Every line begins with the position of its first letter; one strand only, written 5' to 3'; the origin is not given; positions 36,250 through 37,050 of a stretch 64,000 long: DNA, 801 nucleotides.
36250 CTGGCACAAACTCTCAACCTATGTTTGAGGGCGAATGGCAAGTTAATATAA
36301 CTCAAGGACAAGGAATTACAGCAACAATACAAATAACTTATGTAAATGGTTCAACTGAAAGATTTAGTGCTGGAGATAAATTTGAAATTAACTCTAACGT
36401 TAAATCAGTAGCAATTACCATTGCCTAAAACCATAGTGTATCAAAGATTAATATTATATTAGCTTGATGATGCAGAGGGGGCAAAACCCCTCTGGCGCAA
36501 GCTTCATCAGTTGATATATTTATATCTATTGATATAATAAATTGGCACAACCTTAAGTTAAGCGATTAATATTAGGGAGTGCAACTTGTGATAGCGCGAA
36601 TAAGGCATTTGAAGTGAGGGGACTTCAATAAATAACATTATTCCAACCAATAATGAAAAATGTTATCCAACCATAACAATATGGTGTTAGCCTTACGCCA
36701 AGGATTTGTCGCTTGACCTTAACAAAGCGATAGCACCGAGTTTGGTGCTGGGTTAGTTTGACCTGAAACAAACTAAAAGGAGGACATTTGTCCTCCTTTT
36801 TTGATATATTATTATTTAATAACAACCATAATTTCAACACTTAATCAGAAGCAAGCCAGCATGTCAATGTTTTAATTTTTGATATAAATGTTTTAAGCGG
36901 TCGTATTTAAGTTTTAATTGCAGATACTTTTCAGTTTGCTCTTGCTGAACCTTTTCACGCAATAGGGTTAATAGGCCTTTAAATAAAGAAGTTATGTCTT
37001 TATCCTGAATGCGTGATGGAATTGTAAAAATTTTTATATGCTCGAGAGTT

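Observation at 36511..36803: Orphan promoter-to-terminator structured RNA candidate with twin CCAACC hairpin loops, next to the giant gene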

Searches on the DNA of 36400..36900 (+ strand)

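Call 4: search_rna_families(source=window, start=36400, end=36900, threshold=evalue, max_evalue=10, show_alignments=5)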
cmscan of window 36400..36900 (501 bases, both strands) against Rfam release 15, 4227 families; matches with E-value up to 10: 20.
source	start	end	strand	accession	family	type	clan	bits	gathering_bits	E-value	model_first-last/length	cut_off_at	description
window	36758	36892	-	RF02714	snopsi28S-3378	Gene; snRNA; snoRNA; HACA-box;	-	23.8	136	0.035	1-145/145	no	Small nucleolar RNA psi28S-3378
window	36773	36833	-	RF02057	STnc40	Gene; sRNA;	-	23.4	45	0.096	1-70/70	no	Salmonella enterica sRNA STnc40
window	36777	36847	-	RF02904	AaHKsRNA69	Gene; sRNA;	-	23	43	0.39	1-83/83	no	Aggregatibacter sRNA 69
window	36766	36811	+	RF02907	patAB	Cis-reg; leader;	-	21.7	92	0.46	1-57/57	no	patAB leader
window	36758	36837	-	RF01587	snoR10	Gene; snRNA; snoRNA; CD-box;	-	20.9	65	3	1-71/71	no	small nucleolar RNA snoR10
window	36765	36865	-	RF01774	rpsL_ricks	Cis-reg; leader;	-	20.9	60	6.8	1-131/131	no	Rickettsia rpsL leader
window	36725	36809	+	RF02029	sraA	Gene; sRNA;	-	20.5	56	1.1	1-95/95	no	sraA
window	36766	36850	-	RF02029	sraA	Gene; sRNA;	-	20.1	56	1.3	1-95/95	no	sraA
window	36750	36808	+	RF02056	STnc390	Gene; sRNA;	-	19.8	50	0.1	1-60/60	no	Salmonella sRNA STnc390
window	36624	36672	-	RF04072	mir-7386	Gene; miRNA;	-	18.3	44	0.84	1-59/59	no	mir-7386 microRNA precursor family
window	36758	36802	+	RF02066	STnc320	Gene; sRNA;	-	17.6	50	1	1-55/55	no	Salmonella enterica sRNA STnc320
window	36772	36803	+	RF04291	mir-368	Gene; miRNA;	CL00149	17.5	58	1.7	1-72/72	no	mir-368 microRNA precursor family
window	36762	36863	-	RF00121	MicC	Gene; sRNA;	-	16.6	90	7.9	1-123/123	no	MicC RNA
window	36766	36873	-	RF04315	manA-II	Cis-reg;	-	16.1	100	3.5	1-147/147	no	manA_II ncRNA motif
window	36816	36900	+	RF01496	Afu_182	Gene; sRNA;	-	14.7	65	2.8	1-85/195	3'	A. fumigatus sRNA Afu_182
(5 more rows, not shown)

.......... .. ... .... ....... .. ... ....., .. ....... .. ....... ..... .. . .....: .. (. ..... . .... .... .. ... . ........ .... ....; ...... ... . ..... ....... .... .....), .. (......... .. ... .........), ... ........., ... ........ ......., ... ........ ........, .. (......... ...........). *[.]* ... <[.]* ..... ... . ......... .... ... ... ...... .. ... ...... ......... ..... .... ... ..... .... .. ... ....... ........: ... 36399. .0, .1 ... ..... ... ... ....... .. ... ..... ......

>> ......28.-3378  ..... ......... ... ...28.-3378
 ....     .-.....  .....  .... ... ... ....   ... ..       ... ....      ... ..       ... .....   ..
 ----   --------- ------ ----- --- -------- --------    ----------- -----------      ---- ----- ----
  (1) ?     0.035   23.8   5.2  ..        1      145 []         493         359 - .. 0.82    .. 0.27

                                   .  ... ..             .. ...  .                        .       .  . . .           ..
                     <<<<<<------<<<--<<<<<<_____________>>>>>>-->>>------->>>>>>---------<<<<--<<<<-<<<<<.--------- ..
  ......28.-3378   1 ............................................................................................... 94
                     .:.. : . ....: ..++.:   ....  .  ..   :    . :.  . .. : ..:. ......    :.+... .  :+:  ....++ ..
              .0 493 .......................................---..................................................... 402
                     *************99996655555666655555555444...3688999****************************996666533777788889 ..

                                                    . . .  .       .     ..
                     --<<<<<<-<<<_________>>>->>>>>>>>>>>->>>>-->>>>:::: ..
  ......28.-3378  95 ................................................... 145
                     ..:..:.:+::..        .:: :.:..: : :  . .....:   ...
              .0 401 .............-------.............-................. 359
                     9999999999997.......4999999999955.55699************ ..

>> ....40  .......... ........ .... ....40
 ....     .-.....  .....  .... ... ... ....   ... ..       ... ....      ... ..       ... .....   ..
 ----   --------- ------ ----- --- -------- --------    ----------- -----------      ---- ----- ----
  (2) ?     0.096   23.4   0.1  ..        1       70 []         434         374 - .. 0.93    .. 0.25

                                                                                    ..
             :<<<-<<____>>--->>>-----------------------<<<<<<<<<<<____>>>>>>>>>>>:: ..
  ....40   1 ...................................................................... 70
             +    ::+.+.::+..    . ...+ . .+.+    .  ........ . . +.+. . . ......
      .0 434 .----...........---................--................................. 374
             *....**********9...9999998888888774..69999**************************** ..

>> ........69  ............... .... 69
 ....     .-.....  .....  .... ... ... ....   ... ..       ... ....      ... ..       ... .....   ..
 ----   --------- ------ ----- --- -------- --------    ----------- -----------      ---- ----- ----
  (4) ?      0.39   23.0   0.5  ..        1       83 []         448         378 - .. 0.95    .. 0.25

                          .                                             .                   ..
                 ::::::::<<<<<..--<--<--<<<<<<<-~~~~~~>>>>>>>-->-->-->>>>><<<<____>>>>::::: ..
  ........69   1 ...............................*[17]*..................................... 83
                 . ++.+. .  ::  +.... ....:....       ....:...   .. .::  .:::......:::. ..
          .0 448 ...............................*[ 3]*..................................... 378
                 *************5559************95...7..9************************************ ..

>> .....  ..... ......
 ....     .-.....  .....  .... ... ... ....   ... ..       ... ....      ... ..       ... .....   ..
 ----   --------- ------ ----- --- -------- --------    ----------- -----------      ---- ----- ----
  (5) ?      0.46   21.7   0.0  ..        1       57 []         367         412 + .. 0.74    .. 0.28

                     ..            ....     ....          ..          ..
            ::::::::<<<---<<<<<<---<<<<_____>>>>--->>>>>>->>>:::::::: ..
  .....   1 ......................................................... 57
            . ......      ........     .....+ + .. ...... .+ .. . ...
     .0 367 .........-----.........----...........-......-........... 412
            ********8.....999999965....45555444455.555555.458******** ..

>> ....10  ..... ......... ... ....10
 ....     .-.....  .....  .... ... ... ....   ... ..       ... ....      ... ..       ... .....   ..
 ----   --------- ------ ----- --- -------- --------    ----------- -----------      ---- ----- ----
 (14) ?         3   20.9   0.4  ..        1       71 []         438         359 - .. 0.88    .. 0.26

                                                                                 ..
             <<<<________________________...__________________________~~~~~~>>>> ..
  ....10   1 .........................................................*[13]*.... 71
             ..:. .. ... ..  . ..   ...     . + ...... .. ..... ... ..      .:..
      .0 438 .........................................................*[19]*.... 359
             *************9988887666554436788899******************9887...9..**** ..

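Call 12: search_dna_similar(query=window:36440-36860:+, collection=plasmids, mode=distant)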
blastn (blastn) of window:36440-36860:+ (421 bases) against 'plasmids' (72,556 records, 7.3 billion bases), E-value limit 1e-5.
No match.

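Call 61: build_rna_model(alignment_id=A6, structure=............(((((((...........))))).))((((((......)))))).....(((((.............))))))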
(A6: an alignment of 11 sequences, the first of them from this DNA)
Model R1 built from alignment A6 (11 sequences, 84 columns); structure: as given.
model positions 81; base pairs 18; branch points 2; effective number of sequences 1.88; information 0.7 bits per position. Calibrated on 0.2 Mb of random sequence (short: E-values are rough).
structure used (alignment columns):
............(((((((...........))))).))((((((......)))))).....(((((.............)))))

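Call 62: search_with_rna_model(model_id=R1, sources=[window, L001, L002, L003, L004, L005, L006, L007, L008, L009, L010, L011, L012, L013, L014, L015, L016, L017, L018, L019, L020, L021, L022, L023, L026, L035, L052, L053, L054], max_evalue=1)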
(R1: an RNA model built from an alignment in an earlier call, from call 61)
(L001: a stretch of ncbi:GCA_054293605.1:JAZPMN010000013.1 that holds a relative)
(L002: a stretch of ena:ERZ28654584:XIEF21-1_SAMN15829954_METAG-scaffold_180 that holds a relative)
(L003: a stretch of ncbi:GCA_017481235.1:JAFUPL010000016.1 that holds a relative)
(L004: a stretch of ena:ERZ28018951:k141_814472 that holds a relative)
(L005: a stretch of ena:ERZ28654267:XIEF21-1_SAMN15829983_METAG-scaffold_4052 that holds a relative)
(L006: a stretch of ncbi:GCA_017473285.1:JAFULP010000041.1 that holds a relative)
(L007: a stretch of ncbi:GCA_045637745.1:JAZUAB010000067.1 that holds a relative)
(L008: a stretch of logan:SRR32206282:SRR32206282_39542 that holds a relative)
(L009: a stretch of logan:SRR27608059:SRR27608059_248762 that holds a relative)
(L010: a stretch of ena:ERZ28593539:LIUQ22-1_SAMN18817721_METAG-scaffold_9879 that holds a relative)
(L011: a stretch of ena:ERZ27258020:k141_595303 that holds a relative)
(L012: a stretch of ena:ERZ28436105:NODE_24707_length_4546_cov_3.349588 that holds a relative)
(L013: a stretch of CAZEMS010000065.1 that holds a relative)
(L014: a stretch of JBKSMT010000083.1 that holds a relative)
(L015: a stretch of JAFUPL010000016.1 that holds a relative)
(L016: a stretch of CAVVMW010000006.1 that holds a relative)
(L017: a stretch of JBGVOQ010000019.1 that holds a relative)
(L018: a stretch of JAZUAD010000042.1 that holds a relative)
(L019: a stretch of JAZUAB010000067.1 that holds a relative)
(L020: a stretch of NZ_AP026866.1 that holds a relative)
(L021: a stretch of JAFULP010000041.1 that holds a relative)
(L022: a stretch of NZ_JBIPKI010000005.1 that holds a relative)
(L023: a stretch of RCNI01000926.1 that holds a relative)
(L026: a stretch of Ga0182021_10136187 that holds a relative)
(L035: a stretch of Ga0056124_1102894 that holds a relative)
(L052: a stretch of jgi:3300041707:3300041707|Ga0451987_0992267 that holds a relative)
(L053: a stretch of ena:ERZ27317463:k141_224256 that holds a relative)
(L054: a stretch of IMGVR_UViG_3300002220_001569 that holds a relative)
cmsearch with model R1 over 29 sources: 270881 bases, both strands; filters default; matches with E-value up to 1: 19.
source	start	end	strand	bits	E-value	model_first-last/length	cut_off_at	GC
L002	5478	5558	+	101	1.7e-23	1-81/81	no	0.49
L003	5478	5558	+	101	1.7e-23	1-81/81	no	0.49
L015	6684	6764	+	101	1.7e-23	1-81/81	no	0.49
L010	2513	2593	+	93.3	1.6e-21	1-81/81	no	0.52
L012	2373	2454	+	91.5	4.5e-21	1-81/81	no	0.49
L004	4751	4831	+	91.2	5.2e-21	1-81/81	no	0.54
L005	3816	3896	+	91.2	5.2e-21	1-81/81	no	0.54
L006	1489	1569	+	91.2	5.2e-21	1-81/81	no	0.54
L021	1489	1569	+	91.2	5.2e-21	1-81/81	no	0.54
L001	24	106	+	90.5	7.9e-21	1-81/81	no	0.52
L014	1396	1477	-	88.7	2.2e-20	1-81/81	no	0.5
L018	3835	3915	-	87.7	4.1e-20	1-81/81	no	0.49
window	36696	36775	+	87.4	4.9e-20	1-81/81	no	0.46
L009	3521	3604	+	84.9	2.1e-19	1-81/81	no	0.49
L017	3323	3403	+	84.8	2.3e-19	1-81/81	no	0.56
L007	3533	3613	+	84.4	2.9e-19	1-81/81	no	0.53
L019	3801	3881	+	84.4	2.9e-19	1-81/81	no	0.53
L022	6394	6415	-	12.9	0.46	14-35/81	no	0.55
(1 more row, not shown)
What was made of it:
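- Copy number: model R1 of the 3' domain scores 84-101 bits once per locus and finds nothing else (call 62). There is one copy per locus (call 62).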

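Call 75: search_dna_similar(query=window:36585-36803:+, collection=phages, mode=distant, max_evalue=0.001)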
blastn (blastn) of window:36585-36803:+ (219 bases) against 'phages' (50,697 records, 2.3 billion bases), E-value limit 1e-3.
No match.
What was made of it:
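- Tried and rejected: BLAST of the region against plasmids and phages: nothing (calls 12, 75).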
